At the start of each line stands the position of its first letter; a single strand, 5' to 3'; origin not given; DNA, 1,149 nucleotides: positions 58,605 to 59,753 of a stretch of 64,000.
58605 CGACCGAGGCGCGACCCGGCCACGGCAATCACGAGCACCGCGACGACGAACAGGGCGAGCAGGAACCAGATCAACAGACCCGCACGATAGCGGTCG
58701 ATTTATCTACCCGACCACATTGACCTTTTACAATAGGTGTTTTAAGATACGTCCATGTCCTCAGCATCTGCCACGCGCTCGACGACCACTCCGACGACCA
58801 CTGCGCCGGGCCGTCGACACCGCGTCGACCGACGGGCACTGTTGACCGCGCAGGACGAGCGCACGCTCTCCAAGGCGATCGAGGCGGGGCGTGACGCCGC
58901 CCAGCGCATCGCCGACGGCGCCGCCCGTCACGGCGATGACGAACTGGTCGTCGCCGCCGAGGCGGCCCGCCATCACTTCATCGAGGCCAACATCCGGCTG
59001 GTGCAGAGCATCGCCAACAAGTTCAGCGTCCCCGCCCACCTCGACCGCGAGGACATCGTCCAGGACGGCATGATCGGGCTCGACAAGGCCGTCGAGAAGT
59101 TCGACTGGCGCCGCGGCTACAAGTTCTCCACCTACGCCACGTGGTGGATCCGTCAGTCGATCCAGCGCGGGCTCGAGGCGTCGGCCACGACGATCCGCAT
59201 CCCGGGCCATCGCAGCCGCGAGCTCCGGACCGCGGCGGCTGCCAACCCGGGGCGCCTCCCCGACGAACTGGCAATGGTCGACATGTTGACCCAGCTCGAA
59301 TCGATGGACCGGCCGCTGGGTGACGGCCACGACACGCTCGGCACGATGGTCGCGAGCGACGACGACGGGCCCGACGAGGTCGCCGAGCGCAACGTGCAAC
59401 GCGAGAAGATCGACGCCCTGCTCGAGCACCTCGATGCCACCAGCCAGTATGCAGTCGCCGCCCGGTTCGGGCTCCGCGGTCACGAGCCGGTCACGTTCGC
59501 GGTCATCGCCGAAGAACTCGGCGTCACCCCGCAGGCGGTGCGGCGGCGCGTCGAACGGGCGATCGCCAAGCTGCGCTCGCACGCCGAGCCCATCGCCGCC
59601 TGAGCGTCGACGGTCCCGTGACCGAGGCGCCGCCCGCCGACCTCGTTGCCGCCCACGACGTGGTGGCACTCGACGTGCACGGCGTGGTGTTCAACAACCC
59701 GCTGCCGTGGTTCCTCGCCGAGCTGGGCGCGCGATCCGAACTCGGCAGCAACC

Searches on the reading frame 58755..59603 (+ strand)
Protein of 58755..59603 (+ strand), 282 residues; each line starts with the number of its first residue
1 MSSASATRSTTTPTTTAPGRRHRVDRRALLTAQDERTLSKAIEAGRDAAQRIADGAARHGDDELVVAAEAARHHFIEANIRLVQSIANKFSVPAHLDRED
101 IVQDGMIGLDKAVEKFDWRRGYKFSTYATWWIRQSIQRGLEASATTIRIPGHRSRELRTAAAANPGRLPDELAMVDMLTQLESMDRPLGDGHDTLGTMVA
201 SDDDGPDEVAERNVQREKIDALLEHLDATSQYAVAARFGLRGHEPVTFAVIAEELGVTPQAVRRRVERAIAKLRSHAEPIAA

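Call 37: search_protein_families(library=ncbifam, proteins=[window:58755-59603:+], max_evalue=0.001)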
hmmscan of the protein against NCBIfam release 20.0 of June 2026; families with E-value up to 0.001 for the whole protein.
window:58755-59603:+ (282 aa): 53 families (the best 25 are shown)
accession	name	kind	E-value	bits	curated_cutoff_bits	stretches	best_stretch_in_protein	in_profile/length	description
TIGR02997.1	Sig70-cyanoRpoD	subfamily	2.9e-48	164.7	384.5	2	58-158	62-161/298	RNA polymerase sigma factor, RpoD/SigA family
NF041931.2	MzaA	equivalog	3.9e-44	151.6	800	1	62-158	468-562/726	MZA anti-phage system associated sigma-70 family RNA polymerase sigma factor MzaA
TIGR02394.1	rpoS_proteo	equivalog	1.6e-41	142.7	378.7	2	69-160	45-135/285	RNA polymerase sigma factor RpoS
TIGR02393.1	RpoD_Cterm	equivalog_domain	2.7e-40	138.5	354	2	71-153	1-82/238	RNA polymerase sigma factor RpoD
NF005920.0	PRK07921.1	subfamily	4e-40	137.8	464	2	24-153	39-172/328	RNA polymerase sigma factor SigB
NF004207.0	PRK05657.1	equivalog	1.1e-39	136.7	394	2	69-159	88-177/329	RNA polymerase sigma factor RpoS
NF004561.0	PRK05901.1-3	equivalog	2.5e-39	135.8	582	1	23-152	246-380/537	RNA polymerase sigma factor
NF005642.0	PRK07405.1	subfamily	2.4e-38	132.1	524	2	62-157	74-168/318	RNA polymerase sigma factor SigD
NF004208.0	PRK05658.1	equivalog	4.6e-38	131.6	555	1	68-152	390-473/631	RNA polymerase sigma factor RpoD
NF004615.0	PRK05949.1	subfamily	3.3e-36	124.8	530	2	64-157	85-177/327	RNA polymerase sigma factor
NF006666.0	PRK09210.1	equivalog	6.8e-36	124.3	572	2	68-153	130-214/370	RNA polymerase sigma factor RpoD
NF005785.0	PRK07598.1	equivalog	2.9e-35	121.9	554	2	19-157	125-261/415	RNA polymerase sigma factor SigC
NF004566.0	PRK05901.2-4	equivalog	5.7e-34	118.1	531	2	69-153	191-274/448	RNA polymerase sigma factor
NF005643.0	PRK07406.1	equivalog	8e-34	117.3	500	2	65-152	155-241/397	RNA polymerase sigma factor RpoD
NF004560.0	PRK05901.1-1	equivalog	1.3e-33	116.9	711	1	24-152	223-359/516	RNA polymerase sigma factor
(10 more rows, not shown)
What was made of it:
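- The sigma gene next to mrpA (58755-59603) scores far below the SigB/F/G family cut-off (call 37).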

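Call 73: search_protein_families(library=pfam, proteins=[window:58755-59603:+], max_evalue=0.00001)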
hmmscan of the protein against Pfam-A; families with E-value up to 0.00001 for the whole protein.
window:58755-59603:+ (282 aa): 2 families
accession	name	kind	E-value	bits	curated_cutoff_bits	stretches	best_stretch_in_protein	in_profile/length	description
PF04542.20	Sigma70_r2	-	7.5e-19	67.7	24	1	76-140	2-65/71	Sigma-70 region 2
PF04545.22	Sigma70_r4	-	1.2e-07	31.6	24.1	1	222-274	1-49/50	Sigma-70, region 4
